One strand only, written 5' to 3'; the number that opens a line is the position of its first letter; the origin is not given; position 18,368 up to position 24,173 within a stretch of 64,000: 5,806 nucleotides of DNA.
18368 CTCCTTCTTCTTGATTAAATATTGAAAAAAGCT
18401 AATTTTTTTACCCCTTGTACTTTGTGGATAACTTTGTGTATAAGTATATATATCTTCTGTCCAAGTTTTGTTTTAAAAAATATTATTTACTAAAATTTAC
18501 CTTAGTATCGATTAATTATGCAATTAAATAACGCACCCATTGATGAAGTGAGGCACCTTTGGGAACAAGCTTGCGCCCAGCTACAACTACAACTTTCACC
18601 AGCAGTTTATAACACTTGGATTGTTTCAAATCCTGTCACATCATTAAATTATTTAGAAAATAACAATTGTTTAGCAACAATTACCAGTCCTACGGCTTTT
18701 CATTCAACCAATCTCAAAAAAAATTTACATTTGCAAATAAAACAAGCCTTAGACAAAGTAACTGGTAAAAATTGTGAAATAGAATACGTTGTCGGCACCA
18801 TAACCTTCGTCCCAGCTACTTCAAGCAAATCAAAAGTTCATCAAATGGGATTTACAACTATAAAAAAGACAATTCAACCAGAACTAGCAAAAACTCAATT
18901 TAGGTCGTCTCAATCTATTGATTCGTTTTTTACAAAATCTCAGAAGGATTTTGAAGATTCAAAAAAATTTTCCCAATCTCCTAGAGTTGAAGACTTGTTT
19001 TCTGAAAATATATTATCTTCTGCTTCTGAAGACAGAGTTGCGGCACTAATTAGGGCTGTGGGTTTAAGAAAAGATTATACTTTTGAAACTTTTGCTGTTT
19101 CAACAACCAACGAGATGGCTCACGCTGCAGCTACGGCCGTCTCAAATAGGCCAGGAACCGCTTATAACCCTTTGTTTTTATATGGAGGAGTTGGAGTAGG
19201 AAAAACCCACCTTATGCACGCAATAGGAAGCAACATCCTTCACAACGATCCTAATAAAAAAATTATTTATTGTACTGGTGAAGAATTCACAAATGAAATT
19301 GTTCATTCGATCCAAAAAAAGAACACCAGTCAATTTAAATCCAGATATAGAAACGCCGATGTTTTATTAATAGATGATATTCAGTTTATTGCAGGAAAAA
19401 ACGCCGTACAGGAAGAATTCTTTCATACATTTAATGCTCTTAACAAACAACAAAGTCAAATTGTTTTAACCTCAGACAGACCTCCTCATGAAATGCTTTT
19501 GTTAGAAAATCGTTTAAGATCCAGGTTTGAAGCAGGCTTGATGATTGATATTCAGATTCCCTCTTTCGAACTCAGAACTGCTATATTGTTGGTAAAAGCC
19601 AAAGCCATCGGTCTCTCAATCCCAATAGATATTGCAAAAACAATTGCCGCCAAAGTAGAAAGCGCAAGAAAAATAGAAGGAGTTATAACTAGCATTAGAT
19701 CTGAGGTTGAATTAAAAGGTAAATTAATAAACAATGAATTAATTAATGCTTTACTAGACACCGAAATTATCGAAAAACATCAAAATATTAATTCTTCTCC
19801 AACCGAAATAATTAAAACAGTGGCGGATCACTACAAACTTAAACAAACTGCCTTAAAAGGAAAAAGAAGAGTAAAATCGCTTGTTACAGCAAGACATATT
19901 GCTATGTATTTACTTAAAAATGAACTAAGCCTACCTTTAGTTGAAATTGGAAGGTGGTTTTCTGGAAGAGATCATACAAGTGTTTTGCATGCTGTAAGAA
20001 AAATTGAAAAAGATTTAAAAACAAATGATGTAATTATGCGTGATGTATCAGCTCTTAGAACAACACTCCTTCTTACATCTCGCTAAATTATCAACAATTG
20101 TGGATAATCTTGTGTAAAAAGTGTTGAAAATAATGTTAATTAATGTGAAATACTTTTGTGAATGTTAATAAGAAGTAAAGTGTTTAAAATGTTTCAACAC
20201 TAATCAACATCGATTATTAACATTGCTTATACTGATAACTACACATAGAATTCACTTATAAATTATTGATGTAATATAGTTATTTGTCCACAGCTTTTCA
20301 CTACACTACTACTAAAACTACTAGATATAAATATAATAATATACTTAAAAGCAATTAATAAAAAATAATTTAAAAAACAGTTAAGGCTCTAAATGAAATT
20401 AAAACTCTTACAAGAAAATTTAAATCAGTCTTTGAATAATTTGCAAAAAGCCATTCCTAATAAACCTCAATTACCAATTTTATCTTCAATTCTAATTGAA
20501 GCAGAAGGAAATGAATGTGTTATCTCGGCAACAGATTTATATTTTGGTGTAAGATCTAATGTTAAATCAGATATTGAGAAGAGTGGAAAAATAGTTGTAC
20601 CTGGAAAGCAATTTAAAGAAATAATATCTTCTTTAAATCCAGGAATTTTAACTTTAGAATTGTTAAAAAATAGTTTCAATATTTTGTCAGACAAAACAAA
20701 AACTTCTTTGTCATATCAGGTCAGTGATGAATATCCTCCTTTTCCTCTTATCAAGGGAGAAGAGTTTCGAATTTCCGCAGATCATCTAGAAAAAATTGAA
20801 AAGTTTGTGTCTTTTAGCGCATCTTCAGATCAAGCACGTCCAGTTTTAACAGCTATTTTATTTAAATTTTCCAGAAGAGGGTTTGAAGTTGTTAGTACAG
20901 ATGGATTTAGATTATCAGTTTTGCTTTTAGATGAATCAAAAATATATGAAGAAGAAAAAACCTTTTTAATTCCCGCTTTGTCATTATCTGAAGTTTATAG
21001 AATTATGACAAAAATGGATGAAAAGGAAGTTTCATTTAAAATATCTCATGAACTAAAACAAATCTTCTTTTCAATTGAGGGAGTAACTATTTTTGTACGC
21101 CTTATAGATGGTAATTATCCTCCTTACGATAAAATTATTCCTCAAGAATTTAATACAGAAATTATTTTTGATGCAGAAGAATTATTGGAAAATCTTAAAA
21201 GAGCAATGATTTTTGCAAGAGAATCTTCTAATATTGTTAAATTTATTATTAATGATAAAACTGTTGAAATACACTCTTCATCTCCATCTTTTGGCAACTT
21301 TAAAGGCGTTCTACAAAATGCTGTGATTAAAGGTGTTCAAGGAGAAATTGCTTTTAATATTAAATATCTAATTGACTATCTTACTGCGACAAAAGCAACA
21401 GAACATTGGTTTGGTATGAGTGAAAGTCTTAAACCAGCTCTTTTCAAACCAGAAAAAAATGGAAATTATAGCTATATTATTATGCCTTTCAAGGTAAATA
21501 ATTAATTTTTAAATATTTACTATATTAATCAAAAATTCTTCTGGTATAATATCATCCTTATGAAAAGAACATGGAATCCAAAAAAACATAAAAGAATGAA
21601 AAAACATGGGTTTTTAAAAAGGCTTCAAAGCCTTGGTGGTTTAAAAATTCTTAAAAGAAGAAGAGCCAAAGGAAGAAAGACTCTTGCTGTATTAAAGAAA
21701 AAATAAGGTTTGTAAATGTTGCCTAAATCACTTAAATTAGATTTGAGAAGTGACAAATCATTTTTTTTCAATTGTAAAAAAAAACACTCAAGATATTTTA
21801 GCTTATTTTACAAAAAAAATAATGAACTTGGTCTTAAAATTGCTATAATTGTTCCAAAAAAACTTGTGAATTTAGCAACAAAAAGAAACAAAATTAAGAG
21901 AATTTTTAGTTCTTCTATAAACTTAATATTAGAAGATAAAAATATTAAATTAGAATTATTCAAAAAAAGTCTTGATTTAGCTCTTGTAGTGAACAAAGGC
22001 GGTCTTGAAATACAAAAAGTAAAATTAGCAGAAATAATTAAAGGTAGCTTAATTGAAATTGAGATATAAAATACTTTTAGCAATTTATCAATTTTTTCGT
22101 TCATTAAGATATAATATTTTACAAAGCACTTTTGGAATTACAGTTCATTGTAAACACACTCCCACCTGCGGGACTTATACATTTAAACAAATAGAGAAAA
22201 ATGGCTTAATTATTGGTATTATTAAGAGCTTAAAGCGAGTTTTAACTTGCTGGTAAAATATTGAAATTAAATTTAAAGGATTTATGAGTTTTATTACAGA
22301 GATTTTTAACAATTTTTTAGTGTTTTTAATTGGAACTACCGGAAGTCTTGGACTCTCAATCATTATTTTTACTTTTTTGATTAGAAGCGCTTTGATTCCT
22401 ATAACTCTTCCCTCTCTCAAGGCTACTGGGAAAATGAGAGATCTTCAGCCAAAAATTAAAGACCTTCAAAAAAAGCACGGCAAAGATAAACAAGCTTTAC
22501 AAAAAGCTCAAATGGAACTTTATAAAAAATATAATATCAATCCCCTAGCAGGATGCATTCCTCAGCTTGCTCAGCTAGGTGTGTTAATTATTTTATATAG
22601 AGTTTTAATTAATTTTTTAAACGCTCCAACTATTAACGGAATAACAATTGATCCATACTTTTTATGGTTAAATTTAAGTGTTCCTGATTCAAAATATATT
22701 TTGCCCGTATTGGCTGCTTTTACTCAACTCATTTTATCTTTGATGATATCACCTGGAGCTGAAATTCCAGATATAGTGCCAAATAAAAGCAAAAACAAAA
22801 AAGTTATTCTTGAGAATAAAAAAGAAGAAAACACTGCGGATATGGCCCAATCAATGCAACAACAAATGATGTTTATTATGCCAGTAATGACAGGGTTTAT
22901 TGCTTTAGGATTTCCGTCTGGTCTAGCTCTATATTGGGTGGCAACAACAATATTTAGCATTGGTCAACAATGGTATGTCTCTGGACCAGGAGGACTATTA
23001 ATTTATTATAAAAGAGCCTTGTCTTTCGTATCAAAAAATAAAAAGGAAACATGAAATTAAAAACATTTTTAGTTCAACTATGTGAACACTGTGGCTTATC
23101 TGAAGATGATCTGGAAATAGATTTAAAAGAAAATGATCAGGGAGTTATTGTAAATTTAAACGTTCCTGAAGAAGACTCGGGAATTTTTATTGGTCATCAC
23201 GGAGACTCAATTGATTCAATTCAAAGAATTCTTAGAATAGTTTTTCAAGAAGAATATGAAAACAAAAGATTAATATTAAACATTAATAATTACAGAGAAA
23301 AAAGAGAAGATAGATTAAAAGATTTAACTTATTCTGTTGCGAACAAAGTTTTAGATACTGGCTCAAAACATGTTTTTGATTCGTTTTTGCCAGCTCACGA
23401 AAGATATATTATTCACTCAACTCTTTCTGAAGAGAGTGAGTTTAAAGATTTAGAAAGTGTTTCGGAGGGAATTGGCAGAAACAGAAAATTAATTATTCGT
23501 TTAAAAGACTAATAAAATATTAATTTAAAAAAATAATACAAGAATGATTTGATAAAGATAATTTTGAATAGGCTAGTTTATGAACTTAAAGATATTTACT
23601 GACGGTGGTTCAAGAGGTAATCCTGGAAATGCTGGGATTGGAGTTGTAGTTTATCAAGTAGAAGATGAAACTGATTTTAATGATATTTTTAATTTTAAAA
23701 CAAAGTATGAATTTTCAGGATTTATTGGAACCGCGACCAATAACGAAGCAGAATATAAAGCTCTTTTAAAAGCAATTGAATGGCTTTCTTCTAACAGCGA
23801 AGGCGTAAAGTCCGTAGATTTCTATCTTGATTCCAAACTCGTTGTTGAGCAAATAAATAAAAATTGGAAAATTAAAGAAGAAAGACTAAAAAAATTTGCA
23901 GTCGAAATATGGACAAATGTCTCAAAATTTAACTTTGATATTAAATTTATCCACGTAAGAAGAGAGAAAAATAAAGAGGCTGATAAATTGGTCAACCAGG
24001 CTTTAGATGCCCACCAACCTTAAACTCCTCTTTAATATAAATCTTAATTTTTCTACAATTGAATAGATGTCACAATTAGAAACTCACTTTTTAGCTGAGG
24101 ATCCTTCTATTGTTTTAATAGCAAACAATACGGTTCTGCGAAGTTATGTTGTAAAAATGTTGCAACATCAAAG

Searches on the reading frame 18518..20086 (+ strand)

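Call 5: search_protein_families(library=pfam, proteins=[window:18518-20086:+], max_evalue=0.1)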
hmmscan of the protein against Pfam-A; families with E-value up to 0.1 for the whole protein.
window:18518-20086:+ (522 aa): 16 families
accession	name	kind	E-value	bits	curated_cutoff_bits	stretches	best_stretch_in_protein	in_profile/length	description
PF00308.24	Bac_DnaA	-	1.3e-67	227.5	23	1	183-344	1-162/162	Bacterial DnaA ATPAse domain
PF08299.17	Bac_DnaA_C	-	3.5e-24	85.1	31.5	1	429-496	2-69/69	Bacterial dnaA protein helix-turn-helix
PF01695.23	IstB_IS21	-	4.4e-11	43.2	24.1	1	144-322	20-195/238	IstB-like ATP binding protein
PF00004.35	AAA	-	7.2e-09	36.6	21.2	1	220-339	2-125/131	ATPase family associated with various cellular activities (AAA)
PF11638.13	DnaA_N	-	1.3e-05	25.3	24.6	1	13-78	2-63/65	DnaA N-terminal domain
PF13173.12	AAA_14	-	2.4e-05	24.8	27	1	217-318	3-96/129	AAA domain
PF01637.24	ATPase_2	-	5e-05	23.7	33.2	1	215-320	19-117/225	ATPase domain predominantly from Archaea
PF00910.28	RNA_helicase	-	0.00014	22.8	21.5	1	220-298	2-65/105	RNA helicase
PF13401.12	AAA_22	-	0.00039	21.2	27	1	219-317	8-120/130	AAA domain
PF03969.22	AFG1_ATPase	-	0.00076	19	27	1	213-333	58-176/361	AFG1-like ATPase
PF12775.13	AAA_7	-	0.0013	18.8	25.8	1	185-290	5-111/181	P-loop containing dynein motor region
PF02367.23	TsaE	-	0.028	14.8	26.6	1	199-243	9-48/128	Threonylcarbamoyl adenosine biosynthesis protein TsaE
PF13191.12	AAA_16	-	0.036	15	32.6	1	212-306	24-121/167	AAA ATPase domain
PF25199.1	nSTAND_NTPase5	-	0.047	14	34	0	210-294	35-111/145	Novel STAND NTPase 5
PF24883.2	NPHP3_N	-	0.078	13.6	24.8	0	218-286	24-92/164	Nephrocystin 3, N-terminal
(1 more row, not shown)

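Call 6: search_protein_families(library=ncbifam, proteins=[window:18518-20086:+], max_evalue=0.1)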
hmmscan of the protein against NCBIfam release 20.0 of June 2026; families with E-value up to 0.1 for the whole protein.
window:18518-20086:+ (522 aa): 24 families
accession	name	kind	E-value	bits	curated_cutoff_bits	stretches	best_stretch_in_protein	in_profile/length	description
TIGR00362.1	DnaA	equivalog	8.4e-135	450.2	343.9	1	15-517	1-437/437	chromosomal replication initiator protein DnaA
NF001154.0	PRK00149.3-3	equivalog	4.9e-88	296.1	410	1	140-509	101-449/462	chromosomal replication initiator protein DnaA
NF009087.0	PRK12422.1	equivalog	2.5e-64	218.1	657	1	185-510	106-432/455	chromosomal replication initiator protein DnaA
TIGR03420.1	DnaA_homol_Hda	equivalog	1.5e-26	93.3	194.8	1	180-374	5-185/226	DnaA regulatory inactivator Hda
NF038214.1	IS21_help_AAA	equivalog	1.6e-17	64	200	1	142-322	16-193/232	IS21-like element helper ATPase IstB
NF005982.0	PRK08084.1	equivalog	3.3e-15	56.3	268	1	181-380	13-199/235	DnaA inactivator Hda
NF005304.0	PRK06835.1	equivalog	4.5e-14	52.3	215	1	206-337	174-305/330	ATP-binding protein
NF006505.0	PRK08939.1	equivalog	2.7e-11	43.3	228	1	170-288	104-226/306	primosomal protein DnaI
NF005992.0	PRK08116.1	subfamily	4.9e-10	39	189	1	185-335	80-231/269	hypothetical protein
NF040713.1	ZapE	equivalog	1.4e-08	34.4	140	1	205-337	41-172/344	cell division protein ZapE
NF006571.0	PRK09087.1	equivalog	2e-07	31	297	1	188-358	20-164/228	DnaA regulatory inactivator HdaA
NF005378.0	PRK06921.1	subfamily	6.4e-07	28.7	207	1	214-337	115-240/266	hypothetical protein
NF004688.0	PRK06030.1-3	equivalog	2.5e-06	27.6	136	1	448-514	44-108/123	hypothetical protein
NF005098.0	PRK06526.1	subfamily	1.6e-05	24.5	296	1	189-322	86-212/266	transposase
NF006038.0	PRK08181.1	subfamily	2.4e-05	23.7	317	1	165-322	54-210/271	transposase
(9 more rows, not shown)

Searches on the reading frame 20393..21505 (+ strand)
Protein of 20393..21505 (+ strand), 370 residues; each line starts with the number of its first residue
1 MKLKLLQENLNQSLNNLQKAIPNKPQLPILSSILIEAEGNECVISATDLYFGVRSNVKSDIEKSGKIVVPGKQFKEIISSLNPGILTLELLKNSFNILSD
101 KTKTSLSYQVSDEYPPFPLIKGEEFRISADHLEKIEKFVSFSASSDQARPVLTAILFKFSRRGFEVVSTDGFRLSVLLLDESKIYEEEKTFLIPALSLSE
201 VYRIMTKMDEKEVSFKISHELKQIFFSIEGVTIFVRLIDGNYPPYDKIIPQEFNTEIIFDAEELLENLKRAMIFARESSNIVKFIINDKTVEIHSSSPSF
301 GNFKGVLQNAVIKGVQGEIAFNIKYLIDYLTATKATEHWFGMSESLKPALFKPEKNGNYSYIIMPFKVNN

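Call 7: search_protein_families(library=pfam, proteins=[window:20393-21505:+], max_evalue=0.001)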
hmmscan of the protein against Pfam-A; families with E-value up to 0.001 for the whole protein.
window:20393-21505:+ (370 aa): 3 families
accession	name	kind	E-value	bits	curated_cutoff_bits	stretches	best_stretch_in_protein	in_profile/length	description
PF02767.21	DNA_pol3_beta_2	-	1.1e-26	93.8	27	2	127-243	2-115/116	DNA polymerase III beta subunit, central domain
PF00712.24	DNA_pol3_beta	-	4e-22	79.1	24.4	1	1-116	1-118/120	DNA polymerase III beta subunit, N-terminal domain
PF02768.20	DNA_pol3_beta_3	-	9.7e-21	74.3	27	1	247-366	2-120/121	DNA polymerase III beta subunit, C-terminal domain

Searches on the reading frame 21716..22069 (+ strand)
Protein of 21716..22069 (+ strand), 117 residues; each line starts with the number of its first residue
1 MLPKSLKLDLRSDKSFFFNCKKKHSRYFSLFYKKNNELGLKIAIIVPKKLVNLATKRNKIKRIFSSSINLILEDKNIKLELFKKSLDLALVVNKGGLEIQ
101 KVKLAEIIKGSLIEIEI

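Call 22: search_protein_families(library=pfam, proteins=[window:21716-22069:+], max_evalue=0.05)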
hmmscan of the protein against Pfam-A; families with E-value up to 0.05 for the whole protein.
window:21716-22069:+ (117 aa): 1 family
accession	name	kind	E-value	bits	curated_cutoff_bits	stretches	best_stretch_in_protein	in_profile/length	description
PF00825.24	Ribonuclease_P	-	2.7e-11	43.9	22.3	1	7-99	6-92/109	Ribonuclease P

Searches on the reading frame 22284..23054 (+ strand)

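Call 7: search_protein_families(library=pfam, proteins=[window:22284-23054:+], max_evalue=0.001)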
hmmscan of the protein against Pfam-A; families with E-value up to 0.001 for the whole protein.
window:22284-23054:+ (256 aa): 1 family
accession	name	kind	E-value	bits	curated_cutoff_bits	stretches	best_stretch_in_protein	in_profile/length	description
PF02096.25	60KD_IMP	-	2.7e-49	167.7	35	1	23-232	2-161/163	60Kd inner membrane protein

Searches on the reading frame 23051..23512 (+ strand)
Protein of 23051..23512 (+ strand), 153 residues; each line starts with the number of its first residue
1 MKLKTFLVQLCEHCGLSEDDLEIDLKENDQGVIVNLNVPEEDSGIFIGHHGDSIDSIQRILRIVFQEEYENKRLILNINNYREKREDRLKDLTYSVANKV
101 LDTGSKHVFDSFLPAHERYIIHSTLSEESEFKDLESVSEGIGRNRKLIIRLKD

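Call 7: search_protein_families(library=pfam, proteins=[window:23051-23512:+], max_evalue=0.001)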
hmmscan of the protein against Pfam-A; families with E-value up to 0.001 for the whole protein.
window:23051-23512:+ (153 aa): 2 families
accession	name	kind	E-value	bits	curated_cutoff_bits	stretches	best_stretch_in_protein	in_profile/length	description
PF13083.13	KH_KhpA-B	-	1.4e-10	41.3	32.1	1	5-74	2-71/73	KhpA/KhpB, KH domain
PF01424.28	R3H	-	1.3e-09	38.4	26.8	1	89-150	3-59/60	R3H domain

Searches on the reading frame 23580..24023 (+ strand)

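Call 7: search_protein_families(library=pfam, proteins=[window:23580-24023:+], max_evalue=0.001)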
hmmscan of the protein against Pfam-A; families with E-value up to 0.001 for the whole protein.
window:23580-24023:+ (147 aa): 2 families
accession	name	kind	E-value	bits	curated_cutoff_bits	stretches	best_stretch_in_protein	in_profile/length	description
PF13456.12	RVT_3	-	1e-17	64.6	21.6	1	7-141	2-123/123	Reverse transcriptase-like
PF00075.30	RNase_H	-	2.4e-14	54.1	25.8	1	3-142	4-140/141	RNase H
